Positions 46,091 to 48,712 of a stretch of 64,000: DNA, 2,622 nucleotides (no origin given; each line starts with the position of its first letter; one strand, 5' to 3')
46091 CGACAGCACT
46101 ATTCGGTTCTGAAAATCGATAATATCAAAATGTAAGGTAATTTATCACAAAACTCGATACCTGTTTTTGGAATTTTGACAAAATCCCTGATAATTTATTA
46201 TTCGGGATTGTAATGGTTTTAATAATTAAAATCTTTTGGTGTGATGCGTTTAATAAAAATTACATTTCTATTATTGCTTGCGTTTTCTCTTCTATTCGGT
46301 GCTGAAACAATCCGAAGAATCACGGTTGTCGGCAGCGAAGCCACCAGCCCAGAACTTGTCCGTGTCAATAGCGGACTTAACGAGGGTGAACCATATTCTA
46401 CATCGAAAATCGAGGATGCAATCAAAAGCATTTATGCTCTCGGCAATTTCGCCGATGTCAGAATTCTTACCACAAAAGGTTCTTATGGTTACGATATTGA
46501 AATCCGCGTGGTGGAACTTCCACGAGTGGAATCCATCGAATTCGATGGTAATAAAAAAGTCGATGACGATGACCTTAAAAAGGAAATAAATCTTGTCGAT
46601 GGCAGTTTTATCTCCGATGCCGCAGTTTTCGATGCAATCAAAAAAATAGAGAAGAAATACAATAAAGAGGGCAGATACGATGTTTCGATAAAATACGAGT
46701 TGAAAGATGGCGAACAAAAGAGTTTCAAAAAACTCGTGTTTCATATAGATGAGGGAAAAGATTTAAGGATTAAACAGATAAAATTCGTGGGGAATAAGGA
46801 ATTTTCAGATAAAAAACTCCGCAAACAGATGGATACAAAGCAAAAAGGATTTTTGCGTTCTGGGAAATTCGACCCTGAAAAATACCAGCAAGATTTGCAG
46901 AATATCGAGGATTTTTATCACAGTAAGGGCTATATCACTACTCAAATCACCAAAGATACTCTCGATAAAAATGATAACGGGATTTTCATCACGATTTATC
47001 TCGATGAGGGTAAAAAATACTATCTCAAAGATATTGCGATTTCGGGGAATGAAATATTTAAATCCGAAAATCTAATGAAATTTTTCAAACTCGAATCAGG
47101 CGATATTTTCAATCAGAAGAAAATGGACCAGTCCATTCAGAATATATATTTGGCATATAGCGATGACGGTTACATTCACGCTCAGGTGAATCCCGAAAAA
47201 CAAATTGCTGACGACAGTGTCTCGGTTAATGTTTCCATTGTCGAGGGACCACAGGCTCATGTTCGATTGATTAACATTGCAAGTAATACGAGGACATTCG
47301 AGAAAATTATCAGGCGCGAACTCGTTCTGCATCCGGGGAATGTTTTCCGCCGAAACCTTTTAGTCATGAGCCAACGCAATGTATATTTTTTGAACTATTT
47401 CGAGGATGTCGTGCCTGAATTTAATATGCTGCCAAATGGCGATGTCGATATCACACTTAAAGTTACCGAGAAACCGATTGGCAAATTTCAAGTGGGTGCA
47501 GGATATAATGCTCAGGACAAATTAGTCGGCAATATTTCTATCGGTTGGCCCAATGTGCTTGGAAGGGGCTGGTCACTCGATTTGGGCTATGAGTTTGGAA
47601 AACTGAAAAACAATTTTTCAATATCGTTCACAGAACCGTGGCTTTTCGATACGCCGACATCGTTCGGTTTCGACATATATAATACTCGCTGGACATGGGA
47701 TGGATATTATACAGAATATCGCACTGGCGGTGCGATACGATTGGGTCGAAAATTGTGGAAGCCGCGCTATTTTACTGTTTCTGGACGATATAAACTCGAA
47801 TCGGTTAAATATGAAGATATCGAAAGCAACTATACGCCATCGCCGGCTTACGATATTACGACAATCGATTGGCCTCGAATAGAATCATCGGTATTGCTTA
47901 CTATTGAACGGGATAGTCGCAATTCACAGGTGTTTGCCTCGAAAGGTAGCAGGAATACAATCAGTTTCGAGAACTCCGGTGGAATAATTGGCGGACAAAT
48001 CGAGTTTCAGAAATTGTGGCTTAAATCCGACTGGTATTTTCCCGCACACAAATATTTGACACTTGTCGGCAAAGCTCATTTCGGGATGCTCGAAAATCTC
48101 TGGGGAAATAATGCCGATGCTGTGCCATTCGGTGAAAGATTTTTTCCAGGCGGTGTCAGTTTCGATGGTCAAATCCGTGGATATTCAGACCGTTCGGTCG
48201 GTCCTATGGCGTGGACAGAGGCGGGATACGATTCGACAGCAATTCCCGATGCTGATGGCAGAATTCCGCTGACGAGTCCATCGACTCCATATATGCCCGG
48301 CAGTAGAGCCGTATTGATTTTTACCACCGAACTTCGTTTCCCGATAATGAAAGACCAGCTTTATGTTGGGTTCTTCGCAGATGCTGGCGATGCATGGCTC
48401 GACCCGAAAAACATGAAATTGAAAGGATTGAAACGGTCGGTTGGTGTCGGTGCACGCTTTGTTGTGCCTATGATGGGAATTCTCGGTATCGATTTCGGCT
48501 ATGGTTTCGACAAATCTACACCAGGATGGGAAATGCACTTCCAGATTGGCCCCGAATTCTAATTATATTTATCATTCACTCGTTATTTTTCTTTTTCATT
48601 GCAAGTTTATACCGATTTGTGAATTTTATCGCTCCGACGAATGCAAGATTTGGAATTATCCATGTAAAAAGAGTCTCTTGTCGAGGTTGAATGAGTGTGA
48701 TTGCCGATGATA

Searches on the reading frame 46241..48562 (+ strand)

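Call 38: search_protein_families(library=ncbifam, proteins=[window:46241-48562:+], max_evalue=1e-10)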
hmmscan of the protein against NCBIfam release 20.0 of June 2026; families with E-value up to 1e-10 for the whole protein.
window:46241-48562:+ (773 aa): 6 families
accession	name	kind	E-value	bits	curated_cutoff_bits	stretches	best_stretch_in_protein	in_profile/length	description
TIGR03303.1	OM_YaeT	equivalog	5.7e-158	527.5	297.15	1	23-770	2-738/741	outer membrane protein assembly factor BamA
NF008287.0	PRK11067.1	subfamily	4.7e-56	190.6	1181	1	42-662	44-676/802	outer membrane protein assembly factor BamA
NF047950.2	ATportTamA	equivalog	1.3e-29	103.3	625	1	134-656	56-479/569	autotransporter assembly complex protein TamA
NF058613.1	OMPAssmBamADein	equivalog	7.6e-20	70.5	1050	0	262-468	333-543/857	outer membrane protein assembly factor BamA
NF052279.1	lipo_TamL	exception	3.4e-13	49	400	0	591-721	563-671/747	translocation and assembly module lipoprotein TamL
TIGR00992.1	3a0901s03IAP75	subfamily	4e-13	48.5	1163.25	1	269-470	198-423/718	IAP75 family chloroplast envelope protein translocase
